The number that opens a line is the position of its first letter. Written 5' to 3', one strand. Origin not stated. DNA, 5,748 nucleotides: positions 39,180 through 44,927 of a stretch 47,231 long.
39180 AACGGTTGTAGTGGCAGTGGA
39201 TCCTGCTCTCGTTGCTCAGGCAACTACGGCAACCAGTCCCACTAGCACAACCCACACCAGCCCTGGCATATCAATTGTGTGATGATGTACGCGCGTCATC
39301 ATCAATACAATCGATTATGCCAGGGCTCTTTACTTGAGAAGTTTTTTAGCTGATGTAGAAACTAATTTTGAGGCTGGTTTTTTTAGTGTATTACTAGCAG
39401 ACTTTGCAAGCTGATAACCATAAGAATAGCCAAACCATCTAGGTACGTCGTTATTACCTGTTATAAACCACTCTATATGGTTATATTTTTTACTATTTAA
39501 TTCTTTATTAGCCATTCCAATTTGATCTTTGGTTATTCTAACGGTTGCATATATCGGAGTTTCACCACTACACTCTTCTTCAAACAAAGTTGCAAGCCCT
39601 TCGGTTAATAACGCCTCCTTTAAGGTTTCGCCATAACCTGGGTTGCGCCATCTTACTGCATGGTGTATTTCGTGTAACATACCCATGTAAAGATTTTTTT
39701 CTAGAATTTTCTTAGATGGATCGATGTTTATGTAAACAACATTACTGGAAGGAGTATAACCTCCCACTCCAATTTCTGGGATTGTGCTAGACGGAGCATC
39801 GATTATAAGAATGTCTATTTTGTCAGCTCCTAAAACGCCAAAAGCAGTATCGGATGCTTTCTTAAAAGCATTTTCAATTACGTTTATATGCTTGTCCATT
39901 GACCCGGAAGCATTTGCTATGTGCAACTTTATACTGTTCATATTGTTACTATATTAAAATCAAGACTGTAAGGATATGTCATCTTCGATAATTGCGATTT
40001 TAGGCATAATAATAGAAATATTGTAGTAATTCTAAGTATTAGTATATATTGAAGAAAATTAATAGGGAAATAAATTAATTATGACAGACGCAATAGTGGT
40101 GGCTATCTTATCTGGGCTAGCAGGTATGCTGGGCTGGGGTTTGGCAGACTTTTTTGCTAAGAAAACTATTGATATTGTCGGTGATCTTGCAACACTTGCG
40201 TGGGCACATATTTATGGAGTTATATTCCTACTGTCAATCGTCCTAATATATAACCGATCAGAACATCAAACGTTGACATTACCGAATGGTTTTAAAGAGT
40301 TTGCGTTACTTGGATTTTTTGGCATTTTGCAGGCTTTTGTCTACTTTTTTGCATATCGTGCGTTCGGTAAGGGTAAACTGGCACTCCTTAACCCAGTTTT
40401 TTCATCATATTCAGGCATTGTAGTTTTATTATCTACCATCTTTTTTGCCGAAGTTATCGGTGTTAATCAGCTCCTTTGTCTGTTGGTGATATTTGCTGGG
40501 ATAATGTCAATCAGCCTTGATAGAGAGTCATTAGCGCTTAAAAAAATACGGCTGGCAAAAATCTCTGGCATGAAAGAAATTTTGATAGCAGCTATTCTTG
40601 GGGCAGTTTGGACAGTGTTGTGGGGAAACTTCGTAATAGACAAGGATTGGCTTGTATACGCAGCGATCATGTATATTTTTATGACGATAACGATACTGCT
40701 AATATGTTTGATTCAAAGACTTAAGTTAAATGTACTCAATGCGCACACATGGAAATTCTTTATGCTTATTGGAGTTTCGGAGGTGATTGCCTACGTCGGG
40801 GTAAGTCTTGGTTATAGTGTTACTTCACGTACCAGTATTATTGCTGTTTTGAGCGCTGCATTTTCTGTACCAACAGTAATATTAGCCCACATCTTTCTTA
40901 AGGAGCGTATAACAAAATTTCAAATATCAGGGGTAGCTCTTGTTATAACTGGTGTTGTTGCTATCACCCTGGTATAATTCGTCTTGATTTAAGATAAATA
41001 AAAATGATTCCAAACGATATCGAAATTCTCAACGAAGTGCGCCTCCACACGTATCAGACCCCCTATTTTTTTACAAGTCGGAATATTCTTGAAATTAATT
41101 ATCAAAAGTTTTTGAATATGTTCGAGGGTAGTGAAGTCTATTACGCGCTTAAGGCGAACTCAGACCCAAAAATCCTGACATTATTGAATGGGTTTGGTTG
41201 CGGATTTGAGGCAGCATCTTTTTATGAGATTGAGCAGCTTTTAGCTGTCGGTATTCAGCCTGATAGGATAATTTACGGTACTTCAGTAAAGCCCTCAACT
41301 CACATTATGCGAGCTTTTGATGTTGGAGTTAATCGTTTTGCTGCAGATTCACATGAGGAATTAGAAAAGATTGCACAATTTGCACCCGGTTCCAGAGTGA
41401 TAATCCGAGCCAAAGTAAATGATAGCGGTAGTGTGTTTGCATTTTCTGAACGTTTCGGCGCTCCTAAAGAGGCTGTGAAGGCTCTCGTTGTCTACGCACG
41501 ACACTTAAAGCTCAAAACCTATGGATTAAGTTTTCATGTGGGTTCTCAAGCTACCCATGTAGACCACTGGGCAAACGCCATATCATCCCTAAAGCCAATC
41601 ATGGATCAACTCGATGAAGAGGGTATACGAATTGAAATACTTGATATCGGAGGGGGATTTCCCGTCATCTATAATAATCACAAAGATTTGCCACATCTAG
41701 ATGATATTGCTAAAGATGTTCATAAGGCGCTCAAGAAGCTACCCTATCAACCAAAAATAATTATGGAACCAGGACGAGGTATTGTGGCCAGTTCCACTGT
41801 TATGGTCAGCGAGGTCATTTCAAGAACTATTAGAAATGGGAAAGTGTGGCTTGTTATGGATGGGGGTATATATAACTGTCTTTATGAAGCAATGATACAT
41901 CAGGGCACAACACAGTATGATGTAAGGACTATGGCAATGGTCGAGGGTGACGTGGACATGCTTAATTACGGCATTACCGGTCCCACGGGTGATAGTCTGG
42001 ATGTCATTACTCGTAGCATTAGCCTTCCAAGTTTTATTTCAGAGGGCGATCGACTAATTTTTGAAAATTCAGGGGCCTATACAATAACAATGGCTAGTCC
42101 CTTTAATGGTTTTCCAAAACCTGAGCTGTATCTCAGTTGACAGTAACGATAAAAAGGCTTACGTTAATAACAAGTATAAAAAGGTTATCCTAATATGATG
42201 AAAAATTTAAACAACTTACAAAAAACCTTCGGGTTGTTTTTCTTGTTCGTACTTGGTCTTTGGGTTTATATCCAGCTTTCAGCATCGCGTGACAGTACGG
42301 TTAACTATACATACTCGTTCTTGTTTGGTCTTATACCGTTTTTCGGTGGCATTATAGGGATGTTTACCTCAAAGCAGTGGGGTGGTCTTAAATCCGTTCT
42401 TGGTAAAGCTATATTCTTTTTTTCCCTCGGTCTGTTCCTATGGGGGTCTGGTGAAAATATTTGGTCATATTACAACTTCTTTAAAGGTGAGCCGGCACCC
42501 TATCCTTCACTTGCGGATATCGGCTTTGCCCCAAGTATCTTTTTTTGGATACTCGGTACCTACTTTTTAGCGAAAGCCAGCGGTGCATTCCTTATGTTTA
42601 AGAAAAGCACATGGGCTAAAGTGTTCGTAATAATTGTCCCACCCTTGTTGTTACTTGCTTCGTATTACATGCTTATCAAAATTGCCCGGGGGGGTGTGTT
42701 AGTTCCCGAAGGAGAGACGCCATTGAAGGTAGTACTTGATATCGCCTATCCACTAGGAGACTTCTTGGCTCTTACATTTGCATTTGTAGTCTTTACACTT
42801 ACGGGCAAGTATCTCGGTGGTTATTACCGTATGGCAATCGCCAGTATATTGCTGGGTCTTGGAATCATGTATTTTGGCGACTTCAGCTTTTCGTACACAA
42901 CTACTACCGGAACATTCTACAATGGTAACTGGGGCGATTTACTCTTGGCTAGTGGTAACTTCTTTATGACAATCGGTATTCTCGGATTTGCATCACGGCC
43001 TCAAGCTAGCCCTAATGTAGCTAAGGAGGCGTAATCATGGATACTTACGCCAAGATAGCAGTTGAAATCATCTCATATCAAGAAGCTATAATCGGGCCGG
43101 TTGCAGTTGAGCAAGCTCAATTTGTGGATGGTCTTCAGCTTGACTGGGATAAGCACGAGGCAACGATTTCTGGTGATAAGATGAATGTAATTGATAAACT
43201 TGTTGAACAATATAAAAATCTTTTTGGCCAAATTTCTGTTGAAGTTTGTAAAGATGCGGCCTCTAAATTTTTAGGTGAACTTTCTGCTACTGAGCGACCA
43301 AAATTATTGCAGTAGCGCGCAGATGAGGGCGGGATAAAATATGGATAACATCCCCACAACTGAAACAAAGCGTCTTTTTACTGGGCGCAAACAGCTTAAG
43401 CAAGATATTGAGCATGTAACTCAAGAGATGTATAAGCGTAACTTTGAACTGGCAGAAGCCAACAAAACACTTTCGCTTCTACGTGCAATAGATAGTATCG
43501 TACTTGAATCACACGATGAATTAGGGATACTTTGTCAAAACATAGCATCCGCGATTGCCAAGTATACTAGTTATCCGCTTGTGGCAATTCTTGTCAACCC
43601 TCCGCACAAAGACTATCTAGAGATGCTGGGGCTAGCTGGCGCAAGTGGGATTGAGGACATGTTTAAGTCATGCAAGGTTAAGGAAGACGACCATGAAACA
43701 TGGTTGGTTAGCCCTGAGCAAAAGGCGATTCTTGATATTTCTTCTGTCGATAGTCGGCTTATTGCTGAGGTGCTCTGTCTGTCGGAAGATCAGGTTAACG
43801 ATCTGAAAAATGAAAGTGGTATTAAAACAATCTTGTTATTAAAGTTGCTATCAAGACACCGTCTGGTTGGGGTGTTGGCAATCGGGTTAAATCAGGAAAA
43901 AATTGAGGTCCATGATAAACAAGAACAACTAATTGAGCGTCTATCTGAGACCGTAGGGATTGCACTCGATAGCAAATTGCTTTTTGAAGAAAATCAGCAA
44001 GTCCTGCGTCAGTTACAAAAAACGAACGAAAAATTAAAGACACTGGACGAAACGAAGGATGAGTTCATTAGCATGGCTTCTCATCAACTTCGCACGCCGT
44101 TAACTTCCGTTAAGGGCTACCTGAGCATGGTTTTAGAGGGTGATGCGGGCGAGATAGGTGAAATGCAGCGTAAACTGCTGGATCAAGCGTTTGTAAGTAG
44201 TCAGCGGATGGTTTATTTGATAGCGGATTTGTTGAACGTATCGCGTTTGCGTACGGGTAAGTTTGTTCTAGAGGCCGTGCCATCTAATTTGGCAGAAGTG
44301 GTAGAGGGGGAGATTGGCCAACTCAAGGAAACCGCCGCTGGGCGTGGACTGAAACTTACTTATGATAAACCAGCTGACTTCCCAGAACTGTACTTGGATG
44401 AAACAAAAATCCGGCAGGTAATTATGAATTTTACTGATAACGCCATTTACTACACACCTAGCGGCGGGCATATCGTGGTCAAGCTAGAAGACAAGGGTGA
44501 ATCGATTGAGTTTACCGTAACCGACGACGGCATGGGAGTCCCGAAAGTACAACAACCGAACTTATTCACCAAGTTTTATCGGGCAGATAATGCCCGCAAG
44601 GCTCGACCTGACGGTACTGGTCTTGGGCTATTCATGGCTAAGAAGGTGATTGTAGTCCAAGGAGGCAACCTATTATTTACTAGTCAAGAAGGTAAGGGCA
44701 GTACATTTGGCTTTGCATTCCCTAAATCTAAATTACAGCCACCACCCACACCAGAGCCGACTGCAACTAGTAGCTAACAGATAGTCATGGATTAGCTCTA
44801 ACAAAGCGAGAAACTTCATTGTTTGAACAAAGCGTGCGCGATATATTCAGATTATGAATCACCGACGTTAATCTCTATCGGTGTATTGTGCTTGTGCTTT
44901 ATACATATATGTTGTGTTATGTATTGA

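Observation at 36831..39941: Compact, apparently undescribed TOMM-type RiPP cassette in a CPR-like genome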

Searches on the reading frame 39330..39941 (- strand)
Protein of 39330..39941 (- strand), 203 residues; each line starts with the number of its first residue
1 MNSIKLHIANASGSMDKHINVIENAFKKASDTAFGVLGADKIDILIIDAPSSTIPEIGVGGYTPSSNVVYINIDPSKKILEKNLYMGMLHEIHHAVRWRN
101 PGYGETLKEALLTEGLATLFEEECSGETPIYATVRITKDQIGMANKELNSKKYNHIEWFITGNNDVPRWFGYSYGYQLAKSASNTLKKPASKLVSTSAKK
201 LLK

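Call 3: search_protein_families(library=pfam, proteins=[window:39330-39941:-], max_evalue=0.01)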
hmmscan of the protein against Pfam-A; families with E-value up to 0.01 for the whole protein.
window:39330-39941:- (203 aa): 1 family
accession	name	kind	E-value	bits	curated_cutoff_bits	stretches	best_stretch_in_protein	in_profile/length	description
PF10026.15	DUF2268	-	4e-22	79.1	23.6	1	41-202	22-194/195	Predicted Zn-dependent protease (DUF2268)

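Call 4: search_protein_families(library=ncbifam, proteins=[window:39330-39941:-], max_evalue=0.01)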
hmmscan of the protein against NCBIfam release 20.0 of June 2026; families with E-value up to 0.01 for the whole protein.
window:39330-39941:- (203 aa): 0 families

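Call 43: search_solved_structures(query=window:39330-39941:-, max_evalue=1, show_alignments=1)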
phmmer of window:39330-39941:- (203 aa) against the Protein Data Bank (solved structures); distinct sequences matched with E-value up to 1: 1.
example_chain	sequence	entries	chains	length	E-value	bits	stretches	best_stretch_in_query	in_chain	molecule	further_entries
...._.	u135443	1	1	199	0.56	12.9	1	2-72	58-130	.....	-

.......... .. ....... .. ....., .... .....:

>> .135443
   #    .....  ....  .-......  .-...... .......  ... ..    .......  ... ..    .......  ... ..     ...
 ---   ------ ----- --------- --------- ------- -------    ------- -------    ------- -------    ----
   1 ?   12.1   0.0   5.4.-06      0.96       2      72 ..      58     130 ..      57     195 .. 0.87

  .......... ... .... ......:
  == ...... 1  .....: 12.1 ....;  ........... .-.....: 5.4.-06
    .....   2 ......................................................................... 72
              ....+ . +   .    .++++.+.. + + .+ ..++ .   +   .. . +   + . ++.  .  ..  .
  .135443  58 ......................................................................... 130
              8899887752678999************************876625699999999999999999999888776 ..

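Call 44: find_homologous_proteins(query=window:39330-39941:-, max_evalue=0.001)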
Query window:39330-39941:- (203 aa): 18 proteins with E <= 0.001 among 123 candidates.
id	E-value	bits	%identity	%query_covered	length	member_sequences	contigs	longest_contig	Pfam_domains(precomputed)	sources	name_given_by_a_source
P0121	9.9e-122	422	100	93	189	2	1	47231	PF10026.16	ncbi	-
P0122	5.7e-108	377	84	100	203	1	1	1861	PF10026.16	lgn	-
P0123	1.9e-76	274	80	77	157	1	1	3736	PF10026.16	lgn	-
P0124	4.4e-70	253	59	98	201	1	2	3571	PF10026.16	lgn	-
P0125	3.6e-67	244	52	98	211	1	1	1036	PF10026.16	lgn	-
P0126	1.2e-66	242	54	94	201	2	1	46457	PF10026.16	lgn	-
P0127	4.4e-63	230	53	95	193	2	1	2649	PF10026.16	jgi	jgi:uncharacterized protein YjaZ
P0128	3.7e-62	227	50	100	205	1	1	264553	PF10026.16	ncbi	-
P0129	3.9e-59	217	52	90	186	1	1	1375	PF10026.16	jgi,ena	-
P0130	5.7e-56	207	51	100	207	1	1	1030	PF10026.16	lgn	-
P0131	4.5e-53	198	50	100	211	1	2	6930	PF10026.16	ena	-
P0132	1.1e-51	193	47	96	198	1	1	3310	PF10026.16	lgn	-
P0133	1.5e-51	193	66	64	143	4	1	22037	PF10026.16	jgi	jgi:uncharacterized protein YjaZ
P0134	3.7e-47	178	45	100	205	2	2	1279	PF10026.16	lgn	-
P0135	3.1e-40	156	43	100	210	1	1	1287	PF10026.16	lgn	-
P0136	9.3e-33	131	37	96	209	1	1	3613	PF10026.16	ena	-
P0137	1.5e-32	131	37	96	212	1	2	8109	PF10026.16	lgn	-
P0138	2.7e-25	107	34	85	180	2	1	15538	PF10026.16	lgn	-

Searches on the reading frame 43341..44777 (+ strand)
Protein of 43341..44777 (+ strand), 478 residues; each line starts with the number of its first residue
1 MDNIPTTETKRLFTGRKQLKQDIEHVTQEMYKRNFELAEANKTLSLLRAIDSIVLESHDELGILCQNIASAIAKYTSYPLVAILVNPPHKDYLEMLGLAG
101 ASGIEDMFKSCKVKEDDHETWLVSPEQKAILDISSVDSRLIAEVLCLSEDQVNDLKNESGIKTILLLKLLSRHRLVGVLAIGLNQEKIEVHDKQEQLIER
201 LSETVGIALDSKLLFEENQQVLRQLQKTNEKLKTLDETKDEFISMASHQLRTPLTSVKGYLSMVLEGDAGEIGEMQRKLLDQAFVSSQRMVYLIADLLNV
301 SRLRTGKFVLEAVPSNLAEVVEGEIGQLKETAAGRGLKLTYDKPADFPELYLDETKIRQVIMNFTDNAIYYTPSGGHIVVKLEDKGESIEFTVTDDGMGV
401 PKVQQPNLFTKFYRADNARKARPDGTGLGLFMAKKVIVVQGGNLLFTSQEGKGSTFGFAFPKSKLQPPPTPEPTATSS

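Call 59: search_protein_families(library=pfam, proteins=[window:43341-44777:+], max_evalue=0.0001)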
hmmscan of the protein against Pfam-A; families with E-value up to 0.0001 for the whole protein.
window:43341-44777:+ (478 aa): 2 families
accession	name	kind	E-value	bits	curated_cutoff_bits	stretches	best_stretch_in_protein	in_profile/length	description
PF02518.31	HATPase_c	-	1.3e-24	87.2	26.4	1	353-462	2-109/111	Histidine kinase-, DNA gyrase B-, and HSP90-like ATPase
PF00512.31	HisKA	-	2.6e-16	59.9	26.9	1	239-306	2-66/66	His Kinase A (phospho-acceptor) domain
